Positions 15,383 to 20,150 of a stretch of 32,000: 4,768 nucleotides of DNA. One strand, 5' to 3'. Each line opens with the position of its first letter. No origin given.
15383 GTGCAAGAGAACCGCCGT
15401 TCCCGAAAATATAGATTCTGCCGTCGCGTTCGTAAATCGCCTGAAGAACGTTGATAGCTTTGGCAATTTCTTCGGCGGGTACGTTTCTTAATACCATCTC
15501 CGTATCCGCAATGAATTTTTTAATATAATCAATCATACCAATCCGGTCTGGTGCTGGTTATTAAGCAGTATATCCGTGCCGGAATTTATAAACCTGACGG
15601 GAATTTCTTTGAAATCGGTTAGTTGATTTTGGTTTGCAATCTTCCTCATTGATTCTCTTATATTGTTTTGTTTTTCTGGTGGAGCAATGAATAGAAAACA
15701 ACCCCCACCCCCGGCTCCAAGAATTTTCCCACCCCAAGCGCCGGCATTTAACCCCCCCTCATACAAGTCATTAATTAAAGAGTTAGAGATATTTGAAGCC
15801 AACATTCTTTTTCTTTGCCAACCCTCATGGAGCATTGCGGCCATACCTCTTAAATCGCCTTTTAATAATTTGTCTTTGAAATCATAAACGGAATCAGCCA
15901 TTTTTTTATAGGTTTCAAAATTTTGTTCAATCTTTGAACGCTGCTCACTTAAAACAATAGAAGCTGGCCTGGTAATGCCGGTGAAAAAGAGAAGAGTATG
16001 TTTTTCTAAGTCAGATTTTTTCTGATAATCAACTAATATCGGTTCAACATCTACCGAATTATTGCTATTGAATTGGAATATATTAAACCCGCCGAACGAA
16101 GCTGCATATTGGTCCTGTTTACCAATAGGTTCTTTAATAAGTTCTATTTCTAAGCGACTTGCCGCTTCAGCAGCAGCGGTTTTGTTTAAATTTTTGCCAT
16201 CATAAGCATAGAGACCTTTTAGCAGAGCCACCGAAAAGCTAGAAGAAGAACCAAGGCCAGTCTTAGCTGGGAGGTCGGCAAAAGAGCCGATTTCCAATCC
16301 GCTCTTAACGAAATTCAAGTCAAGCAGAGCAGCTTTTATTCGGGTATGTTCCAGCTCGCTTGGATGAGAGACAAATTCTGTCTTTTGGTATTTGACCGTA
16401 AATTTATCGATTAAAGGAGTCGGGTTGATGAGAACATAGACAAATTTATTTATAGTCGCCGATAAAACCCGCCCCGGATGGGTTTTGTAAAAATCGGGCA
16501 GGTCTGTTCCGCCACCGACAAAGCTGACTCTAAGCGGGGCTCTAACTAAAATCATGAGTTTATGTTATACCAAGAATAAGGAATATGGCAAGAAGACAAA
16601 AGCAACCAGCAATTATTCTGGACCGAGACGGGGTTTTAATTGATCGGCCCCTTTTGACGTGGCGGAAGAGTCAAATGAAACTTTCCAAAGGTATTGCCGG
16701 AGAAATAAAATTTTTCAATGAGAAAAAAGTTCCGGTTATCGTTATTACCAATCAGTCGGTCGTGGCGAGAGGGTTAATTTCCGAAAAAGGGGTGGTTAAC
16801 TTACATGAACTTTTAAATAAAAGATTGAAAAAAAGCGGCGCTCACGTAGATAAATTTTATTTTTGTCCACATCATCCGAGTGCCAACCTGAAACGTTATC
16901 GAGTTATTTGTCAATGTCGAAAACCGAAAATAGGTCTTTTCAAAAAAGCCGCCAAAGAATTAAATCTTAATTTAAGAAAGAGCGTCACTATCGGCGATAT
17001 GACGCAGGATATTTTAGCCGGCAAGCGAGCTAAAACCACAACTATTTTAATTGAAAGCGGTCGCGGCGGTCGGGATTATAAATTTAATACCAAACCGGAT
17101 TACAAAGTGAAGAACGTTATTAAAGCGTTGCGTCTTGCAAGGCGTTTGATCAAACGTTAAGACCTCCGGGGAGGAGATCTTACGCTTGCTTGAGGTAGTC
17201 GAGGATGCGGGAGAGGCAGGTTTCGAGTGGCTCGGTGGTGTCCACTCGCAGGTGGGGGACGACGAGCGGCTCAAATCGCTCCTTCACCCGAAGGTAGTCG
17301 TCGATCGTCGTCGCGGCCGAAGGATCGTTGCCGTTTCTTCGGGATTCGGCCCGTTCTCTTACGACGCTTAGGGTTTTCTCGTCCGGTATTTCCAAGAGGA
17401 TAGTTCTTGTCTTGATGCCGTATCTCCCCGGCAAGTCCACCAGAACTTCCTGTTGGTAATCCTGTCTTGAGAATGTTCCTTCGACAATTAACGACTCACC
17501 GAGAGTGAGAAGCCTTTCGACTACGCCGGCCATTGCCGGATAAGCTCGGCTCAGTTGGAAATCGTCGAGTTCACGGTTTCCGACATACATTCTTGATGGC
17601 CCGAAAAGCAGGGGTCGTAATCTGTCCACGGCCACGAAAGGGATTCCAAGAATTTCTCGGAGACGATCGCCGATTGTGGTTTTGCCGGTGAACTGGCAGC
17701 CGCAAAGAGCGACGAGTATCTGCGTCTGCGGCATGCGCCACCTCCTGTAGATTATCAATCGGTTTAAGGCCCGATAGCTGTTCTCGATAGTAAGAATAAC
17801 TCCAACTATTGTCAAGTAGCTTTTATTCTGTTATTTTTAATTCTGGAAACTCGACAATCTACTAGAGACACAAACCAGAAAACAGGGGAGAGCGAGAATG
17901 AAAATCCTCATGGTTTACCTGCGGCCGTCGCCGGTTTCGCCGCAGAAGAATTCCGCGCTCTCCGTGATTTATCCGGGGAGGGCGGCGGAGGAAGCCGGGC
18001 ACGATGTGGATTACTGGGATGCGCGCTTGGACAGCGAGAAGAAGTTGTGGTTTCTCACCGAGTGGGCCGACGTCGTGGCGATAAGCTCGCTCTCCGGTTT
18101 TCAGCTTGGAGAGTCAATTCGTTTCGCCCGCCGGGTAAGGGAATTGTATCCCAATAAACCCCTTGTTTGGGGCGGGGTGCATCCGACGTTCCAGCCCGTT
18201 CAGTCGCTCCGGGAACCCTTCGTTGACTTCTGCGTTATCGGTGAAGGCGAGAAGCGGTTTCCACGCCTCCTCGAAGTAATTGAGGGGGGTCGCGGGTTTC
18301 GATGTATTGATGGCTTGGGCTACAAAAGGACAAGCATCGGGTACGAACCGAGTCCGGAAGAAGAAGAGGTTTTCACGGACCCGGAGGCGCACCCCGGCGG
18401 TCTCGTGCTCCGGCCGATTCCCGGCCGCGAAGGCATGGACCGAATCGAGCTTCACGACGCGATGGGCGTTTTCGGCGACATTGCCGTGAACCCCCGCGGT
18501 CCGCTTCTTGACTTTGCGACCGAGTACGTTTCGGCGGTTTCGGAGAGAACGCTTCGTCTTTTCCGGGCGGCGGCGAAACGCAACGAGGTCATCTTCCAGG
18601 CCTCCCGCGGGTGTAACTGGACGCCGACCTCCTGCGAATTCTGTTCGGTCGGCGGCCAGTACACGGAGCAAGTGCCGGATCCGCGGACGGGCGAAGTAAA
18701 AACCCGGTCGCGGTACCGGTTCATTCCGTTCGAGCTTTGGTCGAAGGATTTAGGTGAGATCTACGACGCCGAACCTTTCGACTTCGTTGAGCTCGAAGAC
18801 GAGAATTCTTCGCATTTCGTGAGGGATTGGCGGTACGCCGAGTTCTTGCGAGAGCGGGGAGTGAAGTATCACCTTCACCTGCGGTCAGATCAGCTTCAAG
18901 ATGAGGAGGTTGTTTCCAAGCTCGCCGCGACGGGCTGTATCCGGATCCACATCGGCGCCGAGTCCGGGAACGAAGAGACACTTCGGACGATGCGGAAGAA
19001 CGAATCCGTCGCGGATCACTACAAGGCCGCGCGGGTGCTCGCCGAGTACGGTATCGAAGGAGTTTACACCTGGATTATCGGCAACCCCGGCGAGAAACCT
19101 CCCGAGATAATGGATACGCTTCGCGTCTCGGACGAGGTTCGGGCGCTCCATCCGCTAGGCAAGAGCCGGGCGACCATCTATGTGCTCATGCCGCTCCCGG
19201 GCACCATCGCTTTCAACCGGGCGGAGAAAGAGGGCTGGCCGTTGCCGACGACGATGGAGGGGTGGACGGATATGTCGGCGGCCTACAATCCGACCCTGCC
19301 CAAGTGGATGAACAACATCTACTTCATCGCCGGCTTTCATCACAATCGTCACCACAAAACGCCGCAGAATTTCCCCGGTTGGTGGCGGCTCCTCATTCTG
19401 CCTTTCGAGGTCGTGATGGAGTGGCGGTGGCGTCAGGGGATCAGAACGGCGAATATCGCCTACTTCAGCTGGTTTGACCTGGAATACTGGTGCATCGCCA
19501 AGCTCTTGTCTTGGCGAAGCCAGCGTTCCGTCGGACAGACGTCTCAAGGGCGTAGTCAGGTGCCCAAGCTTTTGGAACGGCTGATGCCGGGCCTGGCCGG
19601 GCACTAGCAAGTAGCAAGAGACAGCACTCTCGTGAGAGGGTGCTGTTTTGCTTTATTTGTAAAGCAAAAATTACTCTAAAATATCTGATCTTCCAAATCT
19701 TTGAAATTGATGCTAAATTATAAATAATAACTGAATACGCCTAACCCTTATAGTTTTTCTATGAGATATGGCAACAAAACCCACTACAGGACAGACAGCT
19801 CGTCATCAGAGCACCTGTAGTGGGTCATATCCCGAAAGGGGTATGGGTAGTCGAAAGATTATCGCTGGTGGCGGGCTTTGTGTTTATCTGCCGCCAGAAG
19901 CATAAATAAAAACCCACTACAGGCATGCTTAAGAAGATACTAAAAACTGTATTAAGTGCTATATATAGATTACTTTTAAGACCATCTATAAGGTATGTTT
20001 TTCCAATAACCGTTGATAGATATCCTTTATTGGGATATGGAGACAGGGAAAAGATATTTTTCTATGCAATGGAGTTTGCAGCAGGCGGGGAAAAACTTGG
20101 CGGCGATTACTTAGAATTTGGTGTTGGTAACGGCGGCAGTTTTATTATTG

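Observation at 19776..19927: Unclassified structured leader with mutually exclusive 12-bp helices, one reaching to 1 nt from the start codon of the methyltransferase block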

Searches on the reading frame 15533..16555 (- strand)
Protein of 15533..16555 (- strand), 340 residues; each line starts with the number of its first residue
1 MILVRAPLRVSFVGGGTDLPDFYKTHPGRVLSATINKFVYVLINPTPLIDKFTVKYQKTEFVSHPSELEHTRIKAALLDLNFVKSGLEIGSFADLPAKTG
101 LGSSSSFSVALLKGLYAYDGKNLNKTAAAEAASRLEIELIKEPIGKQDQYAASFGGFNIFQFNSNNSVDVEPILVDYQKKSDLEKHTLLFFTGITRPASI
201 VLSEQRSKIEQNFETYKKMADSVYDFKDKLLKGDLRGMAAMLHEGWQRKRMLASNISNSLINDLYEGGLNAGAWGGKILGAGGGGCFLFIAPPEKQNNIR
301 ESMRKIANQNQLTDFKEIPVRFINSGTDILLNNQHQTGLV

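Call 12: search_protein_families(library=pfam, proteins=[window:15533-16555:-])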
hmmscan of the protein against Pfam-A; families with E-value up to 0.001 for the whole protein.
window:15533-16555:- (340 aa): 2 families
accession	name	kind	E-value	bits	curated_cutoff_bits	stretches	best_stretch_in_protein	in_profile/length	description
PF00288.32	GHMP_kinases_N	-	3.7e-13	49.9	22.3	1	81-156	15-87/87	GHMP kinases N terminal domain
PF08544.19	GHMP_kinases_C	-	1.1e-09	39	21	1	228-305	3-81/85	GHMP kinases C terminal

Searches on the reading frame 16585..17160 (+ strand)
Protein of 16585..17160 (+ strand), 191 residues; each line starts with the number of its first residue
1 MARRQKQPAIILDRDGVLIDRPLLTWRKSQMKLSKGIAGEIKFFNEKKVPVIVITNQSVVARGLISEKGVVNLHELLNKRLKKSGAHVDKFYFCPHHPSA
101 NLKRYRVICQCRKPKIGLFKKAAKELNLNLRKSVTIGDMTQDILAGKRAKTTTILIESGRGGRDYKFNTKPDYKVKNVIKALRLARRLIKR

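Call 12: search_protein_families(library=pfam, proteins=[window:16585-17160:+])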
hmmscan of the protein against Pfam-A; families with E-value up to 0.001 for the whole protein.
window:16585-17160:+ (191 aa): 4 families
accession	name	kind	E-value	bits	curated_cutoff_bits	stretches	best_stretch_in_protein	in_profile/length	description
PF13242.12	Hydrolase_like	-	1.4e-11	44.6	22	1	111-179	2-73/75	HAD-hyrolase-like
PF13419.12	HAD_2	-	2.4e-06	28.2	23.8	1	112-155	134-177/178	Haloacid dehalogenase-like hydrolase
PF00702.32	Hydrolase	-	3e-05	25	26.4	0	33-149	99-190/191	haloacid dehalogenase-like hydrolase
PF08645.17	PNK3P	-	5.4e-05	23.4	22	1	33-143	30-130/161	Polynucleotide kinase 3 phosphatase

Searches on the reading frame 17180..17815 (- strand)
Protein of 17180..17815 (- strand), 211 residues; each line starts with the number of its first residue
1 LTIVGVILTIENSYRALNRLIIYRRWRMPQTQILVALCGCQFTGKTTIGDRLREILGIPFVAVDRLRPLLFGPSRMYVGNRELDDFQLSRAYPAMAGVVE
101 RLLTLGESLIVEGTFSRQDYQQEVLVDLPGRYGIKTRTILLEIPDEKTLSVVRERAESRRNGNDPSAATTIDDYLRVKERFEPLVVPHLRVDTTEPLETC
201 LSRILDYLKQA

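Call 12: search_protein_families(library=pfam, proteins=[window:17180-17815:-])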
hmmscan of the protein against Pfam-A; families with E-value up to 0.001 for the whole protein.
window:17180-17815:- (211 aa): 1 family
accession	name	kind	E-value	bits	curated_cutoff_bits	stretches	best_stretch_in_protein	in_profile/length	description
PF13671.12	AAA_33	-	5.4e-11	43.4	27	1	34-168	1-131/143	AAA domain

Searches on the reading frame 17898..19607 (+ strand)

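Call 12: search_protein_families(library=pfam, proteins=[window:17898-19607:+])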
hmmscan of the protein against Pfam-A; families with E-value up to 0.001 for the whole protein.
window:17898-19607:+ (569 aa): 3 families
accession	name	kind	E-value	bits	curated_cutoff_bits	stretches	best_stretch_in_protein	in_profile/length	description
PF02310.24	B12-binding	-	4e-16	59.4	32.1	1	23-124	17-120/121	B12 binding domain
PF04055.27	Radical_SAM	-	2.1e-14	54.4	29.5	1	236-409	4-164/166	Radical SAM superfamily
PF19864.5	Radical_SAM_N2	-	0.00023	21.1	29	1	85-129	84-126/151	Radical SAM proteins, N-terminal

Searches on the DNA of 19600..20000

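Call 4: search_rna_families(source=window, start=19600, end=20000, threshold=evalue, max_evalue=1, show_alignments=3)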
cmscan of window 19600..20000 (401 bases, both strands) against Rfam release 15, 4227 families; matches with E-value up to 1: 4.
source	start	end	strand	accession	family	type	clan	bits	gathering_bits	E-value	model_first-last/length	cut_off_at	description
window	19738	19863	+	RF03000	LOOT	Gene; sRNA;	-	84.4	46.4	1.1e-16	1-121/121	no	LOOT RNA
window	19600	19649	+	RF04180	BTnc231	Gene; sRNA;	-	21.9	80.4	0.024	105-154/154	5'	Bacteroides sRNA BTnc231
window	19931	19995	+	RF03149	RAGATH-12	Gene; sRNA;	-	19.5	75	0.13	1-78/78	no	RAGATH-12 RNA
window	19614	19650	+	RF02398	sau-6072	Gene; sRNA;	-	18.1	50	0.38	1-53/53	no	Staphylococcus sRNA sau-6072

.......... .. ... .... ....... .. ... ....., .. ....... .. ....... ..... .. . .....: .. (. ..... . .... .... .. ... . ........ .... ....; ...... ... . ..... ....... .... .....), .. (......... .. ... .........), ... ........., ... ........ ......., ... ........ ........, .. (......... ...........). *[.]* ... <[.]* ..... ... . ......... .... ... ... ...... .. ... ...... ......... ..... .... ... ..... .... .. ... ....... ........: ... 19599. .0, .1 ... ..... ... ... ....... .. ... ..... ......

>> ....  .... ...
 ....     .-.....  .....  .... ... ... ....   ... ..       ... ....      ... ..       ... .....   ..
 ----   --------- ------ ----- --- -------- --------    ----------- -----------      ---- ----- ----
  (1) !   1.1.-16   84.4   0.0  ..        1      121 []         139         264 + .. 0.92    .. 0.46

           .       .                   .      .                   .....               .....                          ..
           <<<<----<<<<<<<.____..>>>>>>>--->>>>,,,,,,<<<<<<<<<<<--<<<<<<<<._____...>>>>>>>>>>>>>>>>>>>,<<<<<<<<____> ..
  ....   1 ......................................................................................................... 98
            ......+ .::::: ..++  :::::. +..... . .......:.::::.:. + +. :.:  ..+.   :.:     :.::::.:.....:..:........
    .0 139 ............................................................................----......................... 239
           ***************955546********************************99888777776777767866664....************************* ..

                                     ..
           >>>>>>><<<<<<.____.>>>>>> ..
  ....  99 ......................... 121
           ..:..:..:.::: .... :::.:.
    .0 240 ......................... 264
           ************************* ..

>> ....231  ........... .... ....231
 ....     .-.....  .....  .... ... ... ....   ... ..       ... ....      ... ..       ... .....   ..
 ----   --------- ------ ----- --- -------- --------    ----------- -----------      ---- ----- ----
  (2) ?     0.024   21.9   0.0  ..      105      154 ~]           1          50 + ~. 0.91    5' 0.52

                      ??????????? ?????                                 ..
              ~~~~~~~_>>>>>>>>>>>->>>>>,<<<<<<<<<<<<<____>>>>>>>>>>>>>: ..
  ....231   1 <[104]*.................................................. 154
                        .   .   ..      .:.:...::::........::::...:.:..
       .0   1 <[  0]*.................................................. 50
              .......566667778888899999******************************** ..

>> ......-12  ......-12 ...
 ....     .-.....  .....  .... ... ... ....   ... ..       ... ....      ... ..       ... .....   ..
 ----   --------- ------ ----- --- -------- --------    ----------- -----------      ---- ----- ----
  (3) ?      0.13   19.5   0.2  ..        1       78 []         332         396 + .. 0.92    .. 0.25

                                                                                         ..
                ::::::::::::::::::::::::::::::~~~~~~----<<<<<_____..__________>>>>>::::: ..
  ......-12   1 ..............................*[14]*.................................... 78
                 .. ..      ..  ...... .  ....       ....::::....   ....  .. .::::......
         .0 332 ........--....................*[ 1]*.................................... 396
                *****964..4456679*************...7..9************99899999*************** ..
